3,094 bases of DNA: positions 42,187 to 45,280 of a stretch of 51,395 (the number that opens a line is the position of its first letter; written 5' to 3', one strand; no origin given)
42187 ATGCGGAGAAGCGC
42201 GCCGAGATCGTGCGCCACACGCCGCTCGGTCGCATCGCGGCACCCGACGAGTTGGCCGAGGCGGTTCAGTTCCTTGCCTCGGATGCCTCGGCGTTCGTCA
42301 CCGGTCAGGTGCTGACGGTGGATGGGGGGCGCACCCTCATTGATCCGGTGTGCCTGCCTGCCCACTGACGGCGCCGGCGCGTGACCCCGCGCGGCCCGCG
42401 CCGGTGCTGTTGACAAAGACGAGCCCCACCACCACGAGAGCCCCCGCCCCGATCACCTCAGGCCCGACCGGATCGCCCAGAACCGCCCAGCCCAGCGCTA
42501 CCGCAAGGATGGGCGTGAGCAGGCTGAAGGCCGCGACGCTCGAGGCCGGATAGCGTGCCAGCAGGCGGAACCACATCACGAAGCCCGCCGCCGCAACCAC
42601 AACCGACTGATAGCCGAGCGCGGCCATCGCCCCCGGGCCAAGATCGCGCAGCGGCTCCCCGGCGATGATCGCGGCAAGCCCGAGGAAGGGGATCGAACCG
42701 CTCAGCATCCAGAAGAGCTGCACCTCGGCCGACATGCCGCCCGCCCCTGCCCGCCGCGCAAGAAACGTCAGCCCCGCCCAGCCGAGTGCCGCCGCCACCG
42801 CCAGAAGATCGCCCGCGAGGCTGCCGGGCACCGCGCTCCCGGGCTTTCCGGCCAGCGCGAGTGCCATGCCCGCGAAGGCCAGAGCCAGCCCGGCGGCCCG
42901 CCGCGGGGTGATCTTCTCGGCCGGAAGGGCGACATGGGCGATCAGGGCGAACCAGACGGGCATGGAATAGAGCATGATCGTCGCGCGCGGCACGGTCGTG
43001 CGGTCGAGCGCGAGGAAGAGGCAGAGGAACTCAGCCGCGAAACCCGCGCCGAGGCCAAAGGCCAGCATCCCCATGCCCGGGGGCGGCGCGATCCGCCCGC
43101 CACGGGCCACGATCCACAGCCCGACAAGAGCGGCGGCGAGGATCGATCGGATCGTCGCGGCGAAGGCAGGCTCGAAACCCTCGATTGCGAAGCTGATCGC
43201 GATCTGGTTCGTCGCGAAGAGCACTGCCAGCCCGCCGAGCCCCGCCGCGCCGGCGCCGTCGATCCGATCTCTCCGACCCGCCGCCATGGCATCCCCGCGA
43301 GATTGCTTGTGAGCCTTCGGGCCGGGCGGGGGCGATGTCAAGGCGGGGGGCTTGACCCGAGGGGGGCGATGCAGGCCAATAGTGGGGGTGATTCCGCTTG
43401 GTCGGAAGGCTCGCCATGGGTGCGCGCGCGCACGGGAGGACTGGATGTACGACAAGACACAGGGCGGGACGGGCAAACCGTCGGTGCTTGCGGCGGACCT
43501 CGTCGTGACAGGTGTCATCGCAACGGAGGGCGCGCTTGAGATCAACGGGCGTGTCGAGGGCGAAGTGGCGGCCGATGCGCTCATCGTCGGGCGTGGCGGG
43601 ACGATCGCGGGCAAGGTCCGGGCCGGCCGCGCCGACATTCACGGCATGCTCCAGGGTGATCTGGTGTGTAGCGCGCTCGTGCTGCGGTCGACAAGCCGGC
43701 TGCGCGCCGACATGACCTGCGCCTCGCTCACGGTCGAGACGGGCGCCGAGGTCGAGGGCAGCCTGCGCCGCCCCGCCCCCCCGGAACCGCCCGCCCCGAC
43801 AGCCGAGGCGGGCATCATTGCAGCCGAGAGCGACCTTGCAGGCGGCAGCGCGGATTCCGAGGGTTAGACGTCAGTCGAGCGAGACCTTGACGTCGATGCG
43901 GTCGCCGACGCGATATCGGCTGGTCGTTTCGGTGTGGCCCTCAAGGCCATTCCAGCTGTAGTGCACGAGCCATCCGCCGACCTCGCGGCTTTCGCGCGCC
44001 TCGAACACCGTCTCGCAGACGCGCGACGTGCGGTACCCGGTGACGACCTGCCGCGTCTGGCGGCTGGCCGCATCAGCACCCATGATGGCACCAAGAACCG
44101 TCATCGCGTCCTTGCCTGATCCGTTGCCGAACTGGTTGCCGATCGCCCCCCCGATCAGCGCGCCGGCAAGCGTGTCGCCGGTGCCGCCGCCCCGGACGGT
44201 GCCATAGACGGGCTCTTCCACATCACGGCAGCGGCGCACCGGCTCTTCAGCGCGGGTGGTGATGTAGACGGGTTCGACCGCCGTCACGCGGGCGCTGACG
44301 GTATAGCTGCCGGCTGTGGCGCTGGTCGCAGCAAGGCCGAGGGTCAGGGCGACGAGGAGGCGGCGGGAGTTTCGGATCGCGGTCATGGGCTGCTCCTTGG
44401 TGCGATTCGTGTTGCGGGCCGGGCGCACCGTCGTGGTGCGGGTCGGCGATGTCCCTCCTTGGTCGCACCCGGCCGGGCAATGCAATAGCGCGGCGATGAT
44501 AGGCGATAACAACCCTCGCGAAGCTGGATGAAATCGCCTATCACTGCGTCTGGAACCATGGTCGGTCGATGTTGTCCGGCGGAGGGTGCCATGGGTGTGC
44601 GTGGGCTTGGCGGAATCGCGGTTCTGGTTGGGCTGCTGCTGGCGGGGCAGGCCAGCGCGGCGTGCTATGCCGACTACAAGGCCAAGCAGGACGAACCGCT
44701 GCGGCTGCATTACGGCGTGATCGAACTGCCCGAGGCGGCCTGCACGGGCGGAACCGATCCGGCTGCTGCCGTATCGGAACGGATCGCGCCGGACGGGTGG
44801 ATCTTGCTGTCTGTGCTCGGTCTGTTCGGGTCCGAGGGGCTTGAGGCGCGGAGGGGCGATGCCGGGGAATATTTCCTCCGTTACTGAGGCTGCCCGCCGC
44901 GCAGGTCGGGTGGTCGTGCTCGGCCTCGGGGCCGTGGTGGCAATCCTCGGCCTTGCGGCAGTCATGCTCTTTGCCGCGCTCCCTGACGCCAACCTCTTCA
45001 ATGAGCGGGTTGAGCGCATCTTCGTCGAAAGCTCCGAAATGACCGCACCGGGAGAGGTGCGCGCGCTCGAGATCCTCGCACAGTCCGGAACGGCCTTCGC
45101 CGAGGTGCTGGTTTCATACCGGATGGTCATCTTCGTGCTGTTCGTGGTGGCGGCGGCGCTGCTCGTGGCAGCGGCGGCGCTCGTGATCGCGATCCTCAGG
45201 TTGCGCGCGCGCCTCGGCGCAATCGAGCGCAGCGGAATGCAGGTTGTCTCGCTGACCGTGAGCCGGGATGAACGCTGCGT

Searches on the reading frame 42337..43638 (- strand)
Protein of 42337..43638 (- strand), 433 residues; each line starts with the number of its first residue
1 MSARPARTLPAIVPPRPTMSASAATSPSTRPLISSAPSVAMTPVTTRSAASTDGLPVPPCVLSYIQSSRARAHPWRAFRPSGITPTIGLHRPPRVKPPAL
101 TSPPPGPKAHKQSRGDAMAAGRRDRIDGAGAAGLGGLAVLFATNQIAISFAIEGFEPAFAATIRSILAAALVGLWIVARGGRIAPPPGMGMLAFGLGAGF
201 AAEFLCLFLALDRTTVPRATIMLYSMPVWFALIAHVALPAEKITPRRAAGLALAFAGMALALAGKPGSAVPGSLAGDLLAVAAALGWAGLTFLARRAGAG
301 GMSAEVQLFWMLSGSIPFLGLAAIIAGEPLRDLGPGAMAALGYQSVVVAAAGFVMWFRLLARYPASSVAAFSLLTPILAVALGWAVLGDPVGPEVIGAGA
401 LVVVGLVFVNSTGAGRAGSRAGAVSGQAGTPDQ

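Call 27: search_protein_families(library=pfam, proteins=[window:42337-43638:-], max_evalue=0.001)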
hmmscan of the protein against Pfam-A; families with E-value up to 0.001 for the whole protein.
window:42337-43638:- (433 aa): 1 family
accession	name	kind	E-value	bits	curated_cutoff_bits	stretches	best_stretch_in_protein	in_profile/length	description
PF00892.27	EamA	-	1.9e-27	96.7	28.2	2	275-410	2-134/135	EamA-like transporter family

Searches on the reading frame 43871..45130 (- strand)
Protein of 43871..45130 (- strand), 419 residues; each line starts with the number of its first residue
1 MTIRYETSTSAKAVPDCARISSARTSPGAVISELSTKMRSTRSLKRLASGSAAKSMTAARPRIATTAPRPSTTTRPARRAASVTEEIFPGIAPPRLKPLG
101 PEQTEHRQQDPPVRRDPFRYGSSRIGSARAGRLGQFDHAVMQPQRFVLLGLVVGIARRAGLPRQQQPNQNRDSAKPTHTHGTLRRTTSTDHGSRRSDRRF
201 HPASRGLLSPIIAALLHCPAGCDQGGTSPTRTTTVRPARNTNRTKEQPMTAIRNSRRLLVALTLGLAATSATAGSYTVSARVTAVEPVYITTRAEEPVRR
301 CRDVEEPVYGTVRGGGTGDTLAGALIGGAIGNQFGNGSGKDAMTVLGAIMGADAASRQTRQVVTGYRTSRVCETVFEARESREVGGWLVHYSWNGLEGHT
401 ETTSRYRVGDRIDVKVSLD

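Call 27: search_protein_families(library=pfam, proteins=[window:43871-45130:-], max_evalue=0.001)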
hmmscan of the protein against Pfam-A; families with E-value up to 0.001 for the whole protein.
window:43871-45130:- (419 aa): 1 family
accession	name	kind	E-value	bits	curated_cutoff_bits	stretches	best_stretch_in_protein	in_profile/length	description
PF05433.20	Rick_17kDa_Anti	-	3.6e-06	27.2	24.2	1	319-352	2-36/43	Glycine zipper 2TM domain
